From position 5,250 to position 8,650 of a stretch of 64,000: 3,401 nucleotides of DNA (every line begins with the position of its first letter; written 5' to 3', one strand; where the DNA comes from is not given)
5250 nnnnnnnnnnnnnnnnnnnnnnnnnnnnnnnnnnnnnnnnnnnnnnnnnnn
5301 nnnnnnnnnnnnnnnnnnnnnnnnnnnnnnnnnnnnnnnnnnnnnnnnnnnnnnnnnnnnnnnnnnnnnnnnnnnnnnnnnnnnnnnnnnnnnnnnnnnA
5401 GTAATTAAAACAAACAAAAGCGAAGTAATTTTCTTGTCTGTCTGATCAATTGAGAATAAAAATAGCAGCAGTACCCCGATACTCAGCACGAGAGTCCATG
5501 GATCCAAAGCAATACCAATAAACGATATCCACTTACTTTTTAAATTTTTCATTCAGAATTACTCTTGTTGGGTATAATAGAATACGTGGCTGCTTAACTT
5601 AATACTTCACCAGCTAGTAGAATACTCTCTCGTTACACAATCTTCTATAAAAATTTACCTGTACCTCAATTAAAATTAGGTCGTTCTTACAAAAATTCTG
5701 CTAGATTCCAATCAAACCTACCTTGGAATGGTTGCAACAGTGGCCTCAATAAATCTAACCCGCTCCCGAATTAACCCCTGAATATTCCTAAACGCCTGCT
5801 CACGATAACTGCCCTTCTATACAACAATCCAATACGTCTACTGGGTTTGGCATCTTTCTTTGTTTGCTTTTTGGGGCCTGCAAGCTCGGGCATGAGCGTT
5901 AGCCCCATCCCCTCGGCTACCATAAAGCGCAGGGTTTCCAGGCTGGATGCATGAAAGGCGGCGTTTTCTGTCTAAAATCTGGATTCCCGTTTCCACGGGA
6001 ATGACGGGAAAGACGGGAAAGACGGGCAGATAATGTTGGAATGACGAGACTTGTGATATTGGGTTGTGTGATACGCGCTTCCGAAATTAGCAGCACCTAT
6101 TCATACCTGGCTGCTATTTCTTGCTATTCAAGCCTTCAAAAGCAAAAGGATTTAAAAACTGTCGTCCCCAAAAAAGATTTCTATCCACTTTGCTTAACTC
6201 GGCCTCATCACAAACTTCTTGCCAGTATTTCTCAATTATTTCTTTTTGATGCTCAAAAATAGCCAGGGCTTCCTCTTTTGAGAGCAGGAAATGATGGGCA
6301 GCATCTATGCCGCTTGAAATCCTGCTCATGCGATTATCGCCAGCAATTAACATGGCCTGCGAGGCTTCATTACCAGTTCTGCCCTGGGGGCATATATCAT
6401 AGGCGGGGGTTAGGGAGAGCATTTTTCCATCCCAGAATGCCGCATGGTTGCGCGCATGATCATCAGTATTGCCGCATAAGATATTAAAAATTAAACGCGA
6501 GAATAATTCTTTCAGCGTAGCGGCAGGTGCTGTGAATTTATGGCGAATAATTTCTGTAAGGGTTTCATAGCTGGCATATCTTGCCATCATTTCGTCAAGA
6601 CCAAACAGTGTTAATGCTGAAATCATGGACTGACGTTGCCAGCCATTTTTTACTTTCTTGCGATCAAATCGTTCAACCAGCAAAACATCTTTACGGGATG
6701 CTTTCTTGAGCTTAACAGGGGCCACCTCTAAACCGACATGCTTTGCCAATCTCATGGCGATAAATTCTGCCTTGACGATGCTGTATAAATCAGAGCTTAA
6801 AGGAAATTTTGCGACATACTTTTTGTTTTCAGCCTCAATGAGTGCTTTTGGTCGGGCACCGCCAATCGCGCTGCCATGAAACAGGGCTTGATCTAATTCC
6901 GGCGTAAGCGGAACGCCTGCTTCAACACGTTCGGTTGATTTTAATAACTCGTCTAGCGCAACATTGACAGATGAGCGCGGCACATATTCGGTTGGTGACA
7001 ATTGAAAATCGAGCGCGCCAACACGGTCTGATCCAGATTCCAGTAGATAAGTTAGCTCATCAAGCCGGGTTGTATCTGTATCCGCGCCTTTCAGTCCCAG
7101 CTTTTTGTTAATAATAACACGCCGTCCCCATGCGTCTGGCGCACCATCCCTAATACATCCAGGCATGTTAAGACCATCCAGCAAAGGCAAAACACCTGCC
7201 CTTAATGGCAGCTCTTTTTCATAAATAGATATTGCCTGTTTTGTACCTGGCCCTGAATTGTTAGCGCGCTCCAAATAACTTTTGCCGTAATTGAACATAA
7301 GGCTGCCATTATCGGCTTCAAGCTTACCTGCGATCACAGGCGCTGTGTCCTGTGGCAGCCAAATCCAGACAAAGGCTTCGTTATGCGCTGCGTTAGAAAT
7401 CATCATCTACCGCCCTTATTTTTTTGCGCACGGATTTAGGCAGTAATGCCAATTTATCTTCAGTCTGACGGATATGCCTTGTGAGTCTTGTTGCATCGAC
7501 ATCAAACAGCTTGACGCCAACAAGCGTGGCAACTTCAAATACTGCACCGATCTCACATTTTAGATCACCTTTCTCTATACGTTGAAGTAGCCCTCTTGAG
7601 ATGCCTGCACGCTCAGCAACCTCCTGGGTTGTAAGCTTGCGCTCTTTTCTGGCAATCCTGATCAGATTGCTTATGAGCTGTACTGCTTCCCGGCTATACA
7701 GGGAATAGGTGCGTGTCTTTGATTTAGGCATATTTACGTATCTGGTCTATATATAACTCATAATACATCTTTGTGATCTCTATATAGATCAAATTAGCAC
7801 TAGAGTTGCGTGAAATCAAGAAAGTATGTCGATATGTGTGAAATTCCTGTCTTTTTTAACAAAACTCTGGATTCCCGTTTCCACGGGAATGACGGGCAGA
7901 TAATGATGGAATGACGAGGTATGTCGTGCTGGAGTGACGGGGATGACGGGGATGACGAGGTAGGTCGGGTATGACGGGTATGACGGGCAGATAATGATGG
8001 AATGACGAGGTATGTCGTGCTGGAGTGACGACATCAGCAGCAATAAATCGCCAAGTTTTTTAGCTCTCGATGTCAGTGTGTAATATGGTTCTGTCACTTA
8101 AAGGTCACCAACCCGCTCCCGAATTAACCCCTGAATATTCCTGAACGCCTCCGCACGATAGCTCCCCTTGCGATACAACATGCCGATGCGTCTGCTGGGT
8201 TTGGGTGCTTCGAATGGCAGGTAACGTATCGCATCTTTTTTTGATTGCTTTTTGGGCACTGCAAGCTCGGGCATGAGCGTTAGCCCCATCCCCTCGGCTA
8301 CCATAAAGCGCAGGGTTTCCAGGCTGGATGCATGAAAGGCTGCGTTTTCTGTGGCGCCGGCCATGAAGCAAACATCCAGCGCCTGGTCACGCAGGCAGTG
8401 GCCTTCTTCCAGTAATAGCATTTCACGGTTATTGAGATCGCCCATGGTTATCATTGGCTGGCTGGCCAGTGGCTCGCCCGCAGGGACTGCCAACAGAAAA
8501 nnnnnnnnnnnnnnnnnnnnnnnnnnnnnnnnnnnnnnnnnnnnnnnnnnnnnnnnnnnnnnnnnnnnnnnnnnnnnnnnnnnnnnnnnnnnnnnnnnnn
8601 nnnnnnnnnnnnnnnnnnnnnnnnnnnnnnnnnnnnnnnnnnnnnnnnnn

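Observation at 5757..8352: Duplicated 3' end of oxyR brackets hipBA: likely integration scar of a small island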

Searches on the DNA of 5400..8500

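Call 57: search_rna_families(source=window, start=5400, end=8500, threshold=evalue, max_evalue=1)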
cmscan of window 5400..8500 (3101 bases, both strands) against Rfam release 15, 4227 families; matches with E-value up to 1: 0.
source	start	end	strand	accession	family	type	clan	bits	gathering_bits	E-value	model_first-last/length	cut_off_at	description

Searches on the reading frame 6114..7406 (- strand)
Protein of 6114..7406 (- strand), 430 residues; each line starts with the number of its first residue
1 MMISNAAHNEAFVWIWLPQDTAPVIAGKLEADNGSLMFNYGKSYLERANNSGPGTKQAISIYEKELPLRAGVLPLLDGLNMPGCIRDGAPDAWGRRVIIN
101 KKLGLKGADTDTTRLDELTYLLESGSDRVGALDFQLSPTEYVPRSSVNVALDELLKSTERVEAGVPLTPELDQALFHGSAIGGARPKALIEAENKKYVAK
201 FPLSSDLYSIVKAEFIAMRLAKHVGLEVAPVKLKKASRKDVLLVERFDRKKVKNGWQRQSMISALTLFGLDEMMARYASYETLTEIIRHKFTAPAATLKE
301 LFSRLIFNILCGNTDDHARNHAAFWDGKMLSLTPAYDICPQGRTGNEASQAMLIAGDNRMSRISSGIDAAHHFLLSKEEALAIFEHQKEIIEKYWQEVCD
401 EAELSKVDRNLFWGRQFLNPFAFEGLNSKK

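Call 6: search_protein_families(library=pfam, proteins=[window:6114-7406:-])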
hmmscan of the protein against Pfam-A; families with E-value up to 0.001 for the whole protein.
window:6114-7406:- (430 aa): 2 families
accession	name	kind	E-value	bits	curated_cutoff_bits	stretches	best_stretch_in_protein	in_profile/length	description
PF07804.18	HipA_C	-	2e-47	162.1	30.5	1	180-393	2-211/213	HipA-like C-terminal domain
PF13657.11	Couple_hipA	-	0.00039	21.3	22.5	1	26-134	10-98/99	HipA N-terminal domain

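Call 12: find_encoding_contigs(protein=window:6114-7406:-, flank=10000, max_places=10)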
Protein window:6114-7406:- (430 aa): no gene with exactly this product is on record in the collection.

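Call 24: find_homologous_proteins(query=window:6114-7406:-, max_evalue=1e-50)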
Query window:6114-7406:- (430 aa): 8000 proteins with E <= 1e-50 among 8000 candidates; the best 120 are listed.
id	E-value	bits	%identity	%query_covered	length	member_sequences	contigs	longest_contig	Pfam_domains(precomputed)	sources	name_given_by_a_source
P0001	1.1e-286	968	100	100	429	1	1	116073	PF07804.19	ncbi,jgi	-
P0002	7.0e-280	946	98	100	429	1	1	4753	PF07804.19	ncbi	-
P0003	1.4e-274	928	96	100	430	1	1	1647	PF07804.19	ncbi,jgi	-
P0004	9.0e-247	837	86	100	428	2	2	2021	PF07804.19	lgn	-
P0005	3.0e-235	799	83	99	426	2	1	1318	PF07804.19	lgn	-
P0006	3.4e-233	792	82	98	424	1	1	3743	PF07804.19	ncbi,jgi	-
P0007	1.2e-227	774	81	99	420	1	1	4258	PF07804.19,PF13657.12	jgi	-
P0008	1.5e-227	773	81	99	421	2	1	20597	PF07804.19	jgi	-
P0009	3.5e-226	769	81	99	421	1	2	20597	PF07804.19,PF13657.12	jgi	-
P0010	3.7e-226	769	79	100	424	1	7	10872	PF07804.19,PF13657.12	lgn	-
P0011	2.0e-225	766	81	99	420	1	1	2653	PF07804.19,PF13657.12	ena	-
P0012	9.6e-225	764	79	98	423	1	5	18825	PF07804.19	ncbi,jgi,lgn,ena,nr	ncbi:MAG: type II toxin-antitoxin system HipA family toxin [Ectothiorhodospiraceae bacterium]|nr:typ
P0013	2.3e-224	763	78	100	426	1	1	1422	PF07804.19,PF13657.12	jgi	jgi:serine/threonine-protein kinase HipA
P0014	3.0e-224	762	78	100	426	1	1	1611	PF07804.19,PF13657.12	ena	-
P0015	4.1e-224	762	77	100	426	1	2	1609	PF07804.19,PF13657.12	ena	-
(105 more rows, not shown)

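Call 25: find_encoding_contigs(protein=P0001, flank=10000, max_places=5)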
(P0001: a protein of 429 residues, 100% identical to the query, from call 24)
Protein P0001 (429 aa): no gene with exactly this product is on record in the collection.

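Call 26: find_encoding_contigs(protein=P0002, flank=10000, max_places=5)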
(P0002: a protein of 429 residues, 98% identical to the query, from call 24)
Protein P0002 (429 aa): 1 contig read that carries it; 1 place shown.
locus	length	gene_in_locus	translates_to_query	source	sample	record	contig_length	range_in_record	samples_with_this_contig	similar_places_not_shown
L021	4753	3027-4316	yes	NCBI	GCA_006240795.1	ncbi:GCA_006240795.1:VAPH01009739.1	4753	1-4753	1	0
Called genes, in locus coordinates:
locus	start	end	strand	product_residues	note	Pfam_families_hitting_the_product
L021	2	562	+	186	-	?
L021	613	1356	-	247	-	PF00578:AhpC-TSA, PF08534:Redoxin, PF00462:Glutaredoxin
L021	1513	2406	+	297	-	PF00126:HTH_1, PF03466:LysR_substrate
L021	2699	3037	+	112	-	PF13560:HTH_31, PF01381:HTH_3 (weak), PF12844:HTH_19 (weak), PF13413:HTH_25 (weak)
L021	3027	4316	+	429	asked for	PF07804:HipA_C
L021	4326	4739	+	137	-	-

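Call 27: find_encoding_contigs(protein=P0003, flank=10000, max_places=5)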
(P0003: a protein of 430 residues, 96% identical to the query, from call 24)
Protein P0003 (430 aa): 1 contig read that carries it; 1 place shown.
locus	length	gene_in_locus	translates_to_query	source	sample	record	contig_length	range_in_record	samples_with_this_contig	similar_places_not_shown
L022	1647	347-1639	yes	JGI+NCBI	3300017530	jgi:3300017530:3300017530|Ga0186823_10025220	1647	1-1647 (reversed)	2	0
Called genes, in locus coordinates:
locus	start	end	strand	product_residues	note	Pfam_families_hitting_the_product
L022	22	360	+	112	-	PF13560:HTH_31, PF01381:HTH_3 (weak), PF12844:HTH_19 (weak), PF13413:HTH_25 (weak)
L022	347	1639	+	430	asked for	PF07804:HipA_C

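Call 34: find_encoding_contigs(protein=P0008, flank=8000, max_places=3)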
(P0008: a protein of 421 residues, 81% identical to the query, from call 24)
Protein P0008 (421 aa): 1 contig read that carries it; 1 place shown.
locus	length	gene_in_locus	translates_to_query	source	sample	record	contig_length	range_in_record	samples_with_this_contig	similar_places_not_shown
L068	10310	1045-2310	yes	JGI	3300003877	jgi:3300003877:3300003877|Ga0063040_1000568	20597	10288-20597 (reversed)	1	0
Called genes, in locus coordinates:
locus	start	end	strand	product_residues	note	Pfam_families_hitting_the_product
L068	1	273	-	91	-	?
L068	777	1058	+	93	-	PF13560:HTH_31 (weak), PF01381:HTH_3 (weak)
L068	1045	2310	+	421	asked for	PF07804:HipA_C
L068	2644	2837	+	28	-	-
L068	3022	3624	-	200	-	PF03848:TehB (weak), PF05219:DREV (weak), PF13489:Methyltransf_23, PF00398:RrnaAD, PF13847:Methyltransf_31, PF08241:Methyltransf_11, PF08242:Methyltransf_12, PF13649:Methyltransf_25, +1 more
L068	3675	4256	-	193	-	PF00440:TetR_N, PF02796:HTH_7 (faint), PF14246:TetR_C_7 (weak)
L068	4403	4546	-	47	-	-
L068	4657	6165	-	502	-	PF03695:UPF0149, PF02810:SEC-C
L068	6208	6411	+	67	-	-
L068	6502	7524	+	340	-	PF02661:Fic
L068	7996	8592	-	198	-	-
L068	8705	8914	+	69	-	-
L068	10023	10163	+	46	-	-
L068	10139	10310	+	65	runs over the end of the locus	-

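Call 35: find_encoding_contigs(protein=P0006, flank=8000, max_places=3)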
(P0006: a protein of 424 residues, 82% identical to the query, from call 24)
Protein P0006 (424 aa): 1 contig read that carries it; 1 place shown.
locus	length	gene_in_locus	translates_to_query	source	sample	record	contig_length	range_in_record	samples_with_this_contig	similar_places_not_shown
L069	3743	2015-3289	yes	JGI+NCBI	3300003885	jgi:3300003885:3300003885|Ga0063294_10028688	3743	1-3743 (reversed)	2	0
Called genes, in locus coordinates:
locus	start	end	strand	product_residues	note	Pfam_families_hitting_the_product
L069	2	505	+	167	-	?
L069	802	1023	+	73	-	-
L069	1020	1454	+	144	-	PF01850:PIN (weak)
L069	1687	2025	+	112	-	PF13560:HTH_31, PF01381:HTH_3, PF12844:HTH_19 (weak), PF13413:HTH_25 (weak)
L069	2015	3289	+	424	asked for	PF07804:HipA_C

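Call 36: find_encoding_contigs(protein=P0004, flank=8000, max_places=3)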
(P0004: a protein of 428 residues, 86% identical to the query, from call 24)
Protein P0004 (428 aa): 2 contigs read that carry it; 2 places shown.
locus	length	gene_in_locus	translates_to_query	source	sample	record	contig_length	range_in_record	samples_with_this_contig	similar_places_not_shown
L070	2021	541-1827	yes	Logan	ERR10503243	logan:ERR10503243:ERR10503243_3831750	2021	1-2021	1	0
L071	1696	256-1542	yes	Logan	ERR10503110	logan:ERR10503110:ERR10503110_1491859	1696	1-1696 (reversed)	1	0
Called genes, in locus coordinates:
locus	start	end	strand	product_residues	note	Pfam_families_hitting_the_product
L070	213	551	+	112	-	PF13560:HTH_31, PF01381:HTH_3, PF12844:HTH_19 (weak), PF13413:HTH_25 (weak)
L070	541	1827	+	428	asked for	PF07804:HipA_C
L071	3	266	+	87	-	?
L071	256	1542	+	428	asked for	PF07804:HipA_C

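Call 49: find_related_loci(query=window:6114-7406:-, collection=viral_contigs, flank=10000)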
Query window:6114-7406:- (430 aa) in viral_contigs; peptide patterns used: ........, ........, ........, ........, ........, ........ (x = any residue, [..] = any of these).
7 stretches matched a pattern, but none encodes a relative of the query by tblastn (E <= 1e-3).

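Call 51: search_protein_families(library=ncbifam, proteins=[window:6114-7406:-], max_evalue=0.001)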
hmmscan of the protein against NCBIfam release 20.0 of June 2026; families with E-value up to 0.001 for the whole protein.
window:6114-7406:- (430 aa): 1 family
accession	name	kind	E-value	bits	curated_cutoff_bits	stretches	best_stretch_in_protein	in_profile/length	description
NF007297.0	PRK09775.1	equivalog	4.3e-13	48.8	401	1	153-406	178-422/446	type II toxin-antitoxin system HipA family toxin YjjJ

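Call 52: search_protein_families(library=padloc, proteins=[window:6114-7406:-], max_evalue=0.01)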
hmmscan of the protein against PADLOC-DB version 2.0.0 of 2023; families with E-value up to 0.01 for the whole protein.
window:6114-7406:- (430 aa): 5 families
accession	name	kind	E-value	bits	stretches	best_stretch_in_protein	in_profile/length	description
PDLC04340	PDC-M03A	-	1e-10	39.6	1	182-340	18-169/280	-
PDLC04339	PDC-M03A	-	1.3e-06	25.9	1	195-337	33-173/293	-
PDLC04344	PDC-M03A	-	0.00036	18.1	1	295-363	144-214/305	-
PDLC04342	PDC-M03A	-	0.0014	16.3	1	213-337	56-189/299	-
PDLC04343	PDC-M03A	-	0.0061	13.6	0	210-337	119-254/370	-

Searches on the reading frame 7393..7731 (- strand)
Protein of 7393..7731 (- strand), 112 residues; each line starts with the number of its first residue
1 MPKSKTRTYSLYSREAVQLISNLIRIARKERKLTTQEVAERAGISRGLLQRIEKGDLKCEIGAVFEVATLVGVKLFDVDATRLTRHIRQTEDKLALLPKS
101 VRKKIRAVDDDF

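Call 6: search_protein_families(library=pfam, proteins=[window:7393-7731:-])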
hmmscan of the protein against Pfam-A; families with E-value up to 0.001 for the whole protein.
window:7393-7731:- (112 aa): 6 families
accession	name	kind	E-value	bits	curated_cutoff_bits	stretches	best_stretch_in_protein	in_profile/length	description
PF01381.28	HTH_3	-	2e-07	31.3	23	1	24-56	1-33/55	Helix-turn-helix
PF13560.12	HTH_31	-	2.2e-07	31.5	27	1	23-73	5-56/64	Helix-turn-helix domain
PF12844.13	HTH_19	-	1.6e-06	28.3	30.2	1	23-55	3-35/64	Helix-turn-helix domain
PF13413.12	HTH_25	-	1.7e-06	28.2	24.6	1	24-58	2-36/62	Helix-turn-helix domain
PF04545.22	Sigma70_r4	-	0.00084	19.3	24.1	0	27-54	15-42/50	Sigma-70, region 4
PF13443.12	HTH_26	-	0.00095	19.8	22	0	25-57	3-35/63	Cro/C1-type HTH DNA-binding domain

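Call 51: search_protein_families(library=ncbifam, proteins=[window:7393-7731:-], max_evalue=0.001)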
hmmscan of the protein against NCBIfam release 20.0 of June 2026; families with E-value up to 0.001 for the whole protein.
window:7393-7731:- (112 aa): 5 families
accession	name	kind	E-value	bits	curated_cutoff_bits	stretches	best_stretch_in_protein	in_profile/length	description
TIGR03070.1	couple_hipB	subfamily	6.3e-10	38.9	71.65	1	20-75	3-58/58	type II toxin-antitoxin system Y4mF family antitoxin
TIGR00270.2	TIGR00270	equivalog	6.7e-07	29.3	110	1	13-82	69-138/159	multiprotein bridging factor aMBF1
NF006015.0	PRK08154.1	subfamily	5e-05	22.6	204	1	18-83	29-94/314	anaerobic benzoate catabolism transcriptional regulator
NF041951.1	phage_RstR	subfamily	5.8e-05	23.3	80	1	24-96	7-76/108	RstR family transcriptional repressor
NF003162.0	PRK04140.1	equivalog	0.00068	18.8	263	1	17-82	124-190/317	transcriptional regulator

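Call 52: search_protein_families(library=padloc, proteins=[window:7393-7731:-], max_evalue=0.01)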
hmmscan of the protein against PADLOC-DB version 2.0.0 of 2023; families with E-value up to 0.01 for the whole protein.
window:7393-7731:- (112 aa): 11 families
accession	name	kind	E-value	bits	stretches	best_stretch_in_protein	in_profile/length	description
PDLC02926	HTH_VI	-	1e-06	26.9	1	20-69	2-51/92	-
PDLC04133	mad1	-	3.6e-05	22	1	28-55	1-28/60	mads_1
PDLC03946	RmrA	-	4.2e-05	20.4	1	24-70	7-53/357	-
PDLC03949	RmrA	-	6.1e-05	20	1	23-73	6-56/363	-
PDLC03954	RmrA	-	0.00024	18.1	1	17-74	8-65/380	-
PDLC03952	RmrA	-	0.0003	17.8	1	14-69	17-72/395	-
PDLC03947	RmrA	-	0.0003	17.7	1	17-58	9-50/383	-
PDLC04775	PDC-M69A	-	0.0014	17.2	1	20-75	8-63/113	-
PDLC04142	capH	-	0.005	15.9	1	22-55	9-42/103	capH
PDLC03943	RmrA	-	0.0057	13.8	1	24-74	7-57/370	-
PDLC03953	RmrA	-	0.0082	13.4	1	24-86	10-74/373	-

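Call 63: find_encoding_contigs(protein=window:7393-7731:-, flank=10000, max_places=10)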
Protein window:7393-7731:- (112 aa): 1 contig read that carries it; 1 place shown.
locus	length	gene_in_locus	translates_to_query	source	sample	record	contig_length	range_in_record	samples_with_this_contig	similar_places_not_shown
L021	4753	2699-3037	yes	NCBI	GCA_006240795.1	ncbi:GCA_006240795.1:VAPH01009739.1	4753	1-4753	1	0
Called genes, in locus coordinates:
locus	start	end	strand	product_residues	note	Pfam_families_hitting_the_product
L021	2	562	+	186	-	?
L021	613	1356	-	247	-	PF00578:AhpC-TSA, PF08534:Redoxin, PF00462:Glutaredoxin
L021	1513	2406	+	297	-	PF00126:HTH_1, PF03466:LysR_substrate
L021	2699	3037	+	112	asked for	PF13560:HTH_31, PF01381:HTH_3 (weak), PF12844:HTH_19 (weak), PF13413:HTH_25 (weak)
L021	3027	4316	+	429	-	PF07804:HipA_C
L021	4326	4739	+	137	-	-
